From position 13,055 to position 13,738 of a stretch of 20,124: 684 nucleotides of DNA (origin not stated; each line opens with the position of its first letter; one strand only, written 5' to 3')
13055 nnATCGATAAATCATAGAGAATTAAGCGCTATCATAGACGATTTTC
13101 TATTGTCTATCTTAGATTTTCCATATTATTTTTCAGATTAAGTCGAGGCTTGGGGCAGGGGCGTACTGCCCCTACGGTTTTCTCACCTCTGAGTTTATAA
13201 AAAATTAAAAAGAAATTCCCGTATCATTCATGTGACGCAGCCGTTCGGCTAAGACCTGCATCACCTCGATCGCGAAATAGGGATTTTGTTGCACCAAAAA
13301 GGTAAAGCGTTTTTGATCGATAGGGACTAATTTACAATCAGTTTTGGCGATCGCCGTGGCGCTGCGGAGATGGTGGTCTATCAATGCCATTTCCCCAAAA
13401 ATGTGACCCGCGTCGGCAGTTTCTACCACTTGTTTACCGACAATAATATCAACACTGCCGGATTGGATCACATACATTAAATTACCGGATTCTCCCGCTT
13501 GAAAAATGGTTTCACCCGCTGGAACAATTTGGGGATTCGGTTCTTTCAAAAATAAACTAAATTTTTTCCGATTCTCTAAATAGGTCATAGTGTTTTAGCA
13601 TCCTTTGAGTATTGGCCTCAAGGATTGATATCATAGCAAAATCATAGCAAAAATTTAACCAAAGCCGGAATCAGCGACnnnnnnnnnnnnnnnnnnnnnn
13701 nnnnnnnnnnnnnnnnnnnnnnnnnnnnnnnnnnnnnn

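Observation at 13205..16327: CHAT caspase-like protease with acidic linker, TM anchor and TPR tail, followed by a stand-alone cNMP-binding protein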

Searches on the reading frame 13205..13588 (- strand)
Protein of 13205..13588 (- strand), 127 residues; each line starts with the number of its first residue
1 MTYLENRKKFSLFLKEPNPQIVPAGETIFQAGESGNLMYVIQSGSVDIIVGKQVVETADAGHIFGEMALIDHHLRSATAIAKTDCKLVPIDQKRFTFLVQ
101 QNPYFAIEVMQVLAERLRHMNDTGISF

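Call 7: search_protein_families(library=pfam, proteins=[window:13205-13588:-], max_evalue=0.01)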
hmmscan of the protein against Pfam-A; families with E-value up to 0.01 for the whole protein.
window:13205-13588:- (127 aa): 1 family
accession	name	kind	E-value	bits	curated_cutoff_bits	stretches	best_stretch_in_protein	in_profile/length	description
PF00027.35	cNMP_binding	-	5.3e-20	71.6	27.5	1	22-102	4-89/89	Cyclic nucleotide-binding domain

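Call 8: search_protein_families(library=ncbifam, proteins=[window:13205-13588:-], max_evalue=0.01)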
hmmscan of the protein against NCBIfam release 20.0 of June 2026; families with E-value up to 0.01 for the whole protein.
window:13205-13588:- (127 aa): 5 families
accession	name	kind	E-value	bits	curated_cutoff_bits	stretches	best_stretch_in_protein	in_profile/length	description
NF008732.0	PRK11753.1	equivalog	1.4e-14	54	266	1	7-120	13-132/214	cAMP-activated global transcriptional regulator CRP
NF058543.1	ActPatMycb56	equivalog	9.3e-09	34.6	460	1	18-117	20-122/317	acetyltransferase Pat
TIGR03896.1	cyc_nuc_ocin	subfamily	3e-07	30.1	161.05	1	18-119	162-268/317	bacteriocin-type transport-associated protein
NF041163.2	encap_f2b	equivalog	1.1e-05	24.8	400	1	22-124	100-208/450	family 2B encapsulin nanocompartment shell protein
NF006901.0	PRK09392.1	equivalog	0.00021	20.7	211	1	9-119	22-136/236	transcriptional activator FtrB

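Call 26: find_homologous_proteins(query=window:13205-13588:-, max_evalue=0.00001)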
Query window:13205-13588:- (127 aa): 855 proteins with E <= 0.00001 among 866 candidates; the best 120 are listed.
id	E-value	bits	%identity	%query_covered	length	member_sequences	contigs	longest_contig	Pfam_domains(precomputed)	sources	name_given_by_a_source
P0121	2.2e-71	255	93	100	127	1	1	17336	PF00027.36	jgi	jgi:CRP-like cAMP-binding protein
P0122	9.6e-68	244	99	90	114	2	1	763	PF00027.36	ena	-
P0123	5.1e-67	241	88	100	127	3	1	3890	PF00027.36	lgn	-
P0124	2.4e-62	226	83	100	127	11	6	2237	PF00027.36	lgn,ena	-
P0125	2.2e-61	223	81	100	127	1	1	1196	PF00027.36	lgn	-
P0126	4.9e-60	219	83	95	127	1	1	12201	PF00027.36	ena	-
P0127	5.5e-58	212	77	99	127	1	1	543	PF00027.36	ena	-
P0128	9.8e-57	208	81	93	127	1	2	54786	PF00027.36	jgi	jgi:CRP/FNR family cyclic AMP-dependent transcriptional regulator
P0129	3.0e-55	203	80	94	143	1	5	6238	PF00027.36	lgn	-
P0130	4.1e-37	145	65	85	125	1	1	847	PF00027.36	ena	-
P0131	1.2e-36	143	60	88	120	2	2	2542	PF00027.36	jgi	jgi:CRP/FNR family cyclic AMP-dependent transcriptional regulator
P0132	1.7e-36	143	63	89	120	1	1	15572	PF00027.36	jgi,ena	-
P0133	2.1e-36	142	63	90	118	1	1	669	PF00027.36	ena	-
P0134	6.4e-36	141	67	77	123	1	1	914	PF00027.36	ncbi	-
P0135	2.6e-35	139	60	88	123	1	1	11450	PF00027.36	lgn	-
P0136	3.3e-35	139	56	98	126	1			PF00027.36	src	-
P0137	3.3e-35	139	58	88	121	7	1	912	PF00027.36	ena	-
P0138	3.4e-35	139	61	80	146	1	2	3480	PF00027.36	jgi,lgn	-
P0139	3.5e-35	139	59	89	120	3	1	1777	PF00027.36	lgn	-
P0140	5.3e-35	138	60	87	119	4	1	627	PF00027.36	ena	-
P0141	5.7e-35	138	67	78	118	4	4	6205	PF00027.36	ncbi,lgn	-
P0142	6.0e-35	138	62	85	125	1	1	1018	PF00027.36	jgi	-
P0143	7.5e-35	137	60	87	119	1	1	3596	PF00027.36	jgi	jgi:CRP/FNR family transcriptional regulator, cyclic AMP receptor protein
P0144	9.4e-35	137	58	90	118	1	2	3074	PF00027.36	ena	-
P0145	9.9e-35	137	59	88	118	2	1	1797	PF00027.36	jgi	jgi:CRP-like cAMP-binding protein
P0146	1.0e-34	137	60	87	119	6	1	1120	PF00027.36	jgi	-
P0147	1.2e-34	137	66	79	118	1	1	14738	PF00027.36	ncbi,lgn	-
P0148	1.2e-34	137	59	87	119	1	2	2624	PF00027.36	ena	-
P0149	1.3e-34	137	59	87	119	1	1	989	PF00027.36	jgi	jgi:CRP-like cAMP-binding protein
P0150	1.4e-34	137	61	88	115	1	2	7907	PF00027.36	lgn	-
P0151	1.4e-34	137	59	84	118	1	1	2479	PF00027.36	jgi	jgi:CRP/FNR family transcriptional regulator, cyclic AMP receptor protein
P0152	1.5e-34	137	59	87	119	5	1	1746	PF00027.36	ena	-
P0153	1.7e-34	136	60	87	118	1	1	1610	PF00027.36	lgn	-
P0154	2.9e-34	136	57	89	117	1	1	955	PF00027.36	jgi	jgi:CRP-like cAMP-binding protein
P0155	3.5e-34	135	58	85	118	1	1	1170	PF00027.36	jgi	jgi:CRP-like cAMP-binding protein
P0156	3.6e-34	135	66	76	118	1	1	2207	PF00027.36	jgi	-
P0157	3.7e-34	135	56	87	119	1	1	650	PF00027.36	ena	-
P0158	4.1e-34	135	58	87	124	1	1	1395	PF00027.36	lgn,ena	-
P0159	4.2e-34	135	59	86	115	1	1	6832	PF00027.36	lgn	-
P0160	4.2e-34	135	65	76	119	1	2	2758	PF00027.36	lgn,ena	-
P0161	4.5e-34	135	59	86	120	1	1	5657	PF00027.36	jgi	jgi:CRP-like cAMP-binding protein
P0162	5.0e-34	135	57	87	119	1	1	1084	PF00027.36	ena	-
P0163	5.2e-34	135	59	87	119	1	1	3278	PF00027.36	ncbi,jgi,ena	-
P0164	5.3e-34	135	59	86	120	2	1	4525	PF00027.36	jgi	-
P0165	7.3e-34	134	58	87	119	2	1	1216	PF00027.36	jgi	jgi:CRP/FNR family cyclic AMP-dependent transcriptional regulator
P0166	7.4e-34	134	64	79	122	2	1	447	PF00027.36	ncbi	-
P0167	8.7e-34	134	62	79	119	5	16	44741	PF00027.36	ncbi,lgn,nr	ncbi:MAG: hypothetical protein BroJett011_74580 [Chloroflexota bacterium]|nr:MAG: hypothetical prote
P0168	9.4e-34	134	66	77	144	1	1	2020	PF00027.36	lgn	-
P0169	1.2e-33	134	58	89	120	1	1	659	PF00027.36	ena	-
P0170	1.2e-33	134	59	87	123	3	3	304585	PF00027.36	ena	-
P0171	1.3e-33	134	60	87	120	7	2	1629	PF00027.36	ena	-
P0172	1.3e-33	133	57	88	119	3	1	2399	PF00027.36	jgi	-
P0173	1.3e-33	133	58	90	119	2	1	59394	PF00027.36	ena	-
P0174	1.3e-33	133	57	88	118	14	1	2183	PF00027.36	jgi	jgi:CRP-like cAMP-binding protein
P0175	1.5e-33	133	55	90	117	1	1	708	PF00027.36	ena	-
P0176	1.5e-33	133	60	88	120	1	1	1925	PF00027.36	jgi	jgi:CRP-like cAMP-binding protein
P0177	1.5e-33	133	62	87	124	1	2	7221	PF00027.36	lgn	-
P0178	1.6e-33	133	57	86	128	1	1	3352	PF00027.36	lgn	-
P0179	1.8e-33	133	62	80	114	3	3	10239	PF00027.36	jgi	jgi:CRP-like cAMP-binding protein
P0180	1.9e-33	133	55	87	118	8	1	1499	PF00027.36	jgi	jgi:CRP/FNR family cyclic AMP-dependent transcriptional regulator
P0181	2.0e-33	133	57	89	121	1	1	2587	PF00027.36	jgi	jgi:CRP/FNR family transcriptional regulator, cyclic AMP receptor protein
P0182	2.1e-33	133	57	87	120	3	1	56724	PF00027.36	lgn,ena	-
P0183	2.1e-33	133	58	89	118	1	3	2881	PF00027.36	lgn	-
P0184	2.3e-33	133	59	84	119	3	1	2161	PF00027.36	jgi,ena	-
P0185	2.5e-33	133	59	85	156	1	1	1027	PF00027.36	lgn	-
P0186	2.5e-33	133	63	78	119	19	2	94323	PF00027.36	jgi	jgi:CRP/FNR family cyclic AMP-dependent transcriptional regulator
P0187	2.8e-33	132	58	87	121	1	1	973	PF00027.36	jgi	jgi:CRP-like cAMP-binding protein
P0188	2.8e-33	132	63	78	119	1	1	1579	PF00027.36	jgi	-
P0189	2.9e-33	132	63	77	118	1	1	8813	PF00027.36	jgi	jgi:CRP/FNR family transcriptional regulator, cyclic AMP receptor protein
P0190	3.4e-33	132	60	87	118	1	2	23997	PF00027.36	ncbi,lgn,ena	-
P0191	3.4e-33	132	64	78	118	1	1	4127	PF00027.36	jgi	-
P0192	3.8e-33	132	53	93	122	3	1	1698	PF00027.36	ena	-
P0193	3.8e-33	132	57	89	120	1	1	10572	PF00027.36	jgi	jgi:CRP/FNR family cyclic AMP-dependent transcriptional regulator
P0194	3.8e-33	132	59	87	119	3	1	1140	PF00027.36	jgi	-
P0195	4.1e-33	132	53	91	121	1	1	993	PF00027.36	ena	-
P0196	4.2e-33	132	57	87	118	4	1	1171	PF00027.36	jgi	-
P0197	4.2e-33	132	57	85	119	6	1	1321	PF00027.36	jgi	-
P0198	4.3e-33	132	65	75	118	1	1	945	PF00027.36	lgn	-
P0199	4.6e-33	132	58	87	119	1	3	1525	PF00027.36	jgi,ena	-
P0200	5.4e-33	131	63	77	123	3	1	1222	PF00027.36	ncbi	-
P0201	5.4e-33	131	59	87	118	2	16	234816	PF00027.36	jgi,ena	jgi:CRP-like cAMP-binding protein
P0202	5.5e-33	131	55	89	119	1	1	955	PF00027.36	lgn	-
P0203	6.5e-33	131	58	87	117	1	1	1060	PF00027.36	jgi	jgi:CRP/FNR family transcriptional regulator, cyclic AMP receptor protein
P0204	6.6e-33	131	65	77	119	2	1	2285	PF00027.36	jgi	-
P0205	6.6e-33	131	55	89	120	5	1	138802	PF00027.36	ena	-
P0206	7.3e-33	131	61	78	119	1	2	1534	PF00027.36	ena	-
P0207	7.9e-33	131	58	88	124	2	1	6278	PF00027.36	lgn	-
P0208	7.9e-33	131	58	88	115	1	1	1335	PF00027.36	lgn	-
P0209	8.1e-33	131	59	88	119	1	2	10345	PF00027.36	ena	-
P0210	8.2e-33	131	63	78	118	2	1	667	PF00027.36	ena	-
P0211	8.5e-33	131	66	77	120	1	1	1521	PF00027.36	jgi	jgi:CRP/FNR family cyclic AMP-dependent transcriptional regulator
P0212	8.9e-33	131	56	87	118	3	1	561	PF00027.36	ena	-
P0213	9.3e-33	131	56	87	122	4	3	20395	PF00027.36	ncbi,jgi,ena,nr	ncbi:MAG TPA: Crp/Fnr family transcriptional regulator [Nitrospira sp.]|nr:Crp/Fnr family transcript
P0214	9.5e-33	131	59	87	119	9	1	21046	PF00027.36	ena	-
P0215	9.6e-33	131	54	93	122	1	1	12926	PF00027.36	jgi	jgi:CRP-like cAMP-binding protein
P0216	1.0e-32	131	61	77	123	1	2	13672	PF00027.36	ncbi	-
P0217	1.0e-32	131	62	77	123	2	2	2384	PF00027.36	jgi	jgi:CRP/FNR family cyclic AMP-dependent transcriptional regulator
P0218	1.0e-32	131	56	89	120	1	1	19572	PF00027.36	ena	-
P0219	1.1e-32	131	59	87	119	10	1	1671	PF00027.36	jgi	jgi:CRP/FNR family cyclic AMP-dependent transcriptional regulator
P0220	1.1e-32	130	64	77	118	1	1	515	PF00027.36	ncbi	-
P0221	1.1e-32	130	58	83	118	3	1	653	PF00027.36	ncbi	-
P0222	1.2e-32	130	64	76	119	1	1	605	PF00027.36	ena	-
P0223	1.2e-32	130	60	88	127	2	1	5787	PF00027.36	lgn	-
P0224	1.4e-32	130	58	86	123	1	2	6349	PF00027.36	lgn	-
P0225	1.5e-32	130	59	88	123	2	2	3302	PF00027.36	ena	-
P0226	1.6e-32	130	56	90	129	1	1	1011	PF00027.36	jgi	jgi:CRP/FNR family cyclic AMP-dependent transcriptional regulator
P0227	1.6e-32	130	65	77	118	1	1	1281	PF00027.36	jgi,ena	-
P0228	1.7e-32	130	56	87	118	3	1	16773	PF00027.36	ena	-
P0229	1.7e-32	130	60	80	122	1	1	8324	PF00027.36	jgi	jgi:CRP/FNR family transcriptional regulator, cyclic AMP receptor protein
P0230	1.8e-32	130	59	87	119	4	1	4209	PF00027.36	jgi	jgi:CRP/FNR family cyclic AMP-dependent transcriptional regulator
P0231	1.8e-32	130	59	87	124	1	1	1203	PF00027.36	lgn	-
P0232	2.0e-32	130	55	87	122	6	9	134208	PF00027.36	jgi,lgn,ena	-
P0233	2.0e-32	130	61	85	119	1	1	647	PF00027.36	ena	-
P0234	2.0e-32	130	55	95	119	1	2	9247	PF00027.36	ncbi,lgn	-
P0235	2.0e-32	130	58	86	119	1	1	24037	PF00027.36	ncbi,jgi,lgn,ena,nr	ncbi:MAG TPA: cyclic nucleotide-binding domain-containing protein [Anaerolineae bacterium]|nr:cyclic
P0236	2.1e-32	130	55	87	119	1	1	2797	PF00027.36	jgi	jgi:CRP-like cAMP-binding protein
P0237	2.3e-32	129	57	89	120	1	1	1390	PF00027.36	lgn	-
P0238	2.3e-32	129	55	87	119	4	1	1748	PF00027.36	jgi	jgi:CRP/FNR family transcriptional regulator, cyclic AMP receptor protein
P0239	2.3e-32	129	62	80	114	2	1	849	PF00027.36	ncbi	-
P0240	2.3e-32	129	56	89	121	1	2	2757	PF00027.36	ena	-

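Call 31: find_encoding_contigs(protein=P0201, flank=5000, max_places=4)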
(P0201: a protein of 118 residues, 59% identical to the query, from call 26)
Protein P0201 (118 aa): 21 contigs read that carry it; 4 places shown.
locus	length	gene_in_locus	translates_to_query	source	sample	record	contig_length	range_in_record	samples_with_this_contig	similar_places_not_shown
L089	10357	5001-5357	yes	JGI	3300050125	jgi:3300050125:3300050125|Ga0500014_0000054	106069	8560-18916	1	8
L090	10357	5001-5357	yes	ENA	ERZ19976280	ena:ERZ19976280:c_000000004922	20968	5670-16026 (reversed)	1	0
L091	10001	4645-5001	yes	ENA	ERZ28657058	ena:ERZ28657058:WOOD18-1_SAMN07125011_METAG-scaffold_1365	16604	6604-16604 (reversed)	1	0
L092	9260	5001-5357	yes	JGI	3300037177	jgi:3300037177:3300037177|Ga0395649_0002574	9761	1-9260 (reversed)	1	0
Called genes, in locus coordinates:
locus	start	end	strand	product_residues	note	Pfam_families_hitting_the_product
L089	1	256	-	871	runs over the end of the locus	PF02739:5_3_exonuc_N, PF01367:5_3_exonuc, PF00476:DNA_pol_A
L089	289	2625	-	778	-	PF11974:bMG3 (weak), PF07703:A2M_BRD (faint)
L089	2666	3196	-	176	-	-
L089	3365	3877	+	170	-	-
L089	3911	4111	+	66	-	-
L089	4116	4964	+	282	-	PF01557:FAA_hydrolase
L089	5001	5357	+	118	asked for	PF00027:cNMP_binding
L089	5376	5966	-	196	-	PF15956:DUF4760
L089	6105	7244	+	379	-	PF05222:AlaDh_PNT_N, PF01262:AlaDh_PNT_C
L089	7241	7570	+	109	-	PF12769:PNTB_4TM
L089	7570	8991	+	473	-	PF02233:PNTB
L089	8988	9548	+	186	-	PF00160:Pro_isomerase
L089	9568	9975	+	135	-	PF00903:Glyoxalase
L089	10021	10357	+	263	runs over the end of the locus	PF03372:Exo_endo_phos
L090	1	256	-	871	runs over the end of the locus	PF02739:5_3_exonuc_N, PF01367:5_3_exonuc, PF00476:DNA_pol_A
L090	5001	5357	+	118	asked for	PF00027:cNMP_binding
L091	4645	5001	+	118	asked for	PF00027:cNMP_binding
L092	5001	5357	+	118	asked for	PF00027:cNMP_binding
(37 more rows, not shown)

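Call 32: find_encoding_contigs(protein=P0170, flank=5000, max_places=3)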
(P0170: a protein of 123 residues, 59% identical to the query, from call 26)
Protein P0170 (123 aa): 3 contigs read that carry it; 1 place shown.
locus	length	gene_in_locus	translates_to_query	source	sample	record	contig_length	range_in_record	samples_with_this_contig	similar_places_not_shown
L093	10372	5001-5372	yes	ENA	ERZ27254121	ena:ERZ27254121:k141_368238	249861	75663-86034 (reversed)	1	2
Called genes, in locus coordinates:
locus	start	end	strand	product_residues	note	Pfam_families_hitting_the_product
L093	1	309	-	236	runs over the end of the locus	PF00702:Hydrolase, PF12710:HAD (weak), PF13419:HAD_2, PF13344:Hydrolase_6 (faint), PF13242:Hydrolase_like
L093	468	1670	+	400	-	PF00067:p450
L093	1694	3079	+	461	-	-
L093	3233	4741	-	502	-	PF00171:Aldedh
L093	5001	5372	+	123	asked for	PF00027:cNMP_binding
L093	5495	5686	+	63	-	-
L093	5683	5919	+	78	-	-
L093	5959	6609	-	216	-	-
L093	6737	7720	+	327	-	PF12770:CHAT, PF13191:AAA_16 (faint)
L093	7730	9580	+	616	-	-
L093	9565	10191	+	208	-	PF13424:TPR_12 (faint)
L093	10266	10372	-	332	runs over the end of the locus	PF04055:Radical_SAM, PF11946:DUF3463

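Call 33: find_encoding_contigs(protein=P0132, flank=5000, max_places=3)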
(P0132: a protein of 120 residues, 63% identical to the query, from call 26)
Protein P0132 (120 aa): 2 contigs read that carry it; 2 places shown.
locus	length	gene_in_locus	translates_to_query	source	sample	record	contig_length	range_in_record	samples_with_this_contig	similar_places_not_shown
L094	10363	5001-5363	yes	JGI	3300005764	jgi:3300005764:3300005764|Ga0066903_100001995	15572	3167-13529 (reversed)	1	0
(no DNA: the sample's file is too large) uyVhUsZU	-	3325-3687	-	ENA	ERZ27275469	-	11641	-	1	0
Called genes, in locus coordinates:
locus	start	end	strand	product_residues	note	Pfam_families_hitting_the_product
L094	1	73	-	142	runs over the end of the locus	PF10881:DUF2726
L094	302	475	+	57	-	-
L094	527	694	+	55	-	-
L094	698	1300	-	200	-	-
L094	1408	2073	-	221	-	PF06197:DUF998 (weak)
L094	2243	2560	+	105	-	-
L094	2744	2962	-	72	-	-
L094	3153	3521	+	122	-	-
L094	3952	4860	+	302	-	PF02517:Rce1-like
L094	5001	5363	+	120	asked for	PF00027:cNMP_binding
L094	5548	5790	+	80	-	-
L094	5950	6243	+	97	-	-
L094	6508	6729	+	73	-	-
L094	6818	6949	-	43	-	-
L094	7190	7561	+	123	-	PF00072:Response_reg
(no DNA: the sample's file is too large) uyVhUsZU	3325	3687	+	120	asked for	PF00027:cNMP_binding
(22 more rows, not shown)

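Call 38: find_related_loci(query=A2, collection=metagenome_contigs, flank=6000)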
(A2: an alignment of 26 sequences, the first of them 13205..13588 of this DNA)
Query A2 (127 aa) in metagenome_contigs; peptide patterns used: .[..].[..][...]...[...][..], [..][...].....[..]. (x = any residue, [..] = any of these).
600 stretches matched a pattern (row limit reached: there are more); 575 encode a relative of the query (tblastn E <= 1e-3); the best 80 are kept; 80 distinct loci.
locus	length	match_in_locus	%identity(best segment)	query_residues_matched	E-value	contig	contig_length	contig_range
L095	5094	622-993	58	3-121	5e-42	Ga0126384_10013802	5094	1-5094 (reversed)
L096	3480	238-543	61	24-125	4e-42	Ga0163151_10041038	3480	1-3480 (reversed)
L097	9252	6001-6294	64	24-121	1e-40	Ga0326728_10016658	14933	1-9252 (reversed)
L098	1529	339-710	54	3-121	3e-40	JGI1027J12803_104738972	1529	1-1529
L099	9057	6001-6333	54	15-125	2e-39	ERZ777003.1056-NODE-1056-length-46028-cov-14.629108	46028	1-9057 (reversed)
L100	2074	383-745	55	1-121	1e-39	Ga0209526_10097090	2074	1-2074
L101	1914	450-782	54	11-121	8e-40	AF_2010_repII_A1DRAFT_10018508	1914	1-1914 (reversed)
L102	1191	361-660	58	24-123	5e-40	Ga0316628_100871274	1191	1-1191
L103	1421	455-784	53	13-122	2e-39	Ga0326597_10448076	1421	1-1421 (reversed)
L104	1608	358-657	59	23-122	8e-39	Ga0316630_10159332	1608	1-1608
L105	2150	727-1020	61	24-121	2e-38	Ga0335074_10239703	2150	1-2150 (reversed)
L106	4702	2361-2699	54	9-121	4e-38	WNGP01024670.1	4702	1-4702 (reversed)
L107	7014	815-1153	55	10-122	4e-38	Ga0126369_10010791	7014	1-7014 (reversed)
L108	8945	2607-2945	54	9-121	4e-38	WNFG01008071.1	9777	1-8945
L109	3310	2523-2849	52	13-121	2e-37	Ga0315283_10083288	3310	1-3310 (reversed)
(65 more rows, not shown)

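Call 41: search_protein_families(library=pfam, alignment_id=A3, max_evalue=0.001)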
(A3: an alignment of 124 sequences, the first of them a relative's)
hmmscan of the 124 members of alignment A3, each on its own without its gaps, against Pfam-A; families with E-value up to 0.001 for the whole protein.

A. member 1, L095:53-649:+ (198 aa): 1 family
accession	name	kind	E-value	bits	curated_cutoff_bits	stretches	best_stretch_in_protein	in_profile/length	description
PF13090.12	PP_kinase_C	-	8.3e-73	243.9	25.8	1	13-184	1-172/172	Polyphosphate kinase C-terminal domain 2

B. families by the number of members that match (of 124 scanned): 119 families (the first 25 are shown)
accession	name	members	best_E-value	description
PF01740.26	STAS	4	4.1e-21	STAS domain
PF13466.11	STAS_2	4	3.5e-13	STAS domain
PF07690.21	MFS_1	3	3.9e-37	Major Facilitator Superfamily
PF00027.35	cNMP_binding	3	5.2e-20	Cyclic nucleotide-binding domain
PF01557.24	FAA_hydrolase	2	3e-73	Fumarylacetoacetate (FAA) hydrolase C-terminal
PF13090.12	PP_kinase_C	2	8.3e-73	Polyphosphate kinase C-terminal domain 2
PF04250.19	DUF429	2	1e-56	Protein of unknown function (DUF429)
PF00266.25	Aminotran_5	2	3.1e-41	Aminotransferase class-V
PF22725.1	GFO_IDH_MocA_C3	2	2.4e-28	GFO/IDH/MocA C-terminal domain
PF13521.12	AAA_28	2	5.4e-26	AAA domain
PF01408.29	GFO_IDH_MocA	2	8e-24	Oxidoreductase family, NAD-binding Rossmann fold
PF07883.17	Cupin_2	2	1.9e-19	Cupin domain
PF02894.22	GFO_IDH_MocA_C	2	8.7e-19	Oxidoreductase family, C-terminal alpha/beta domain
PF09084.16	NMT1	2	1e-16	NMT1/THI5 like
PF13379.11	NMT1_2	2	8.2e-14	NMT1-like family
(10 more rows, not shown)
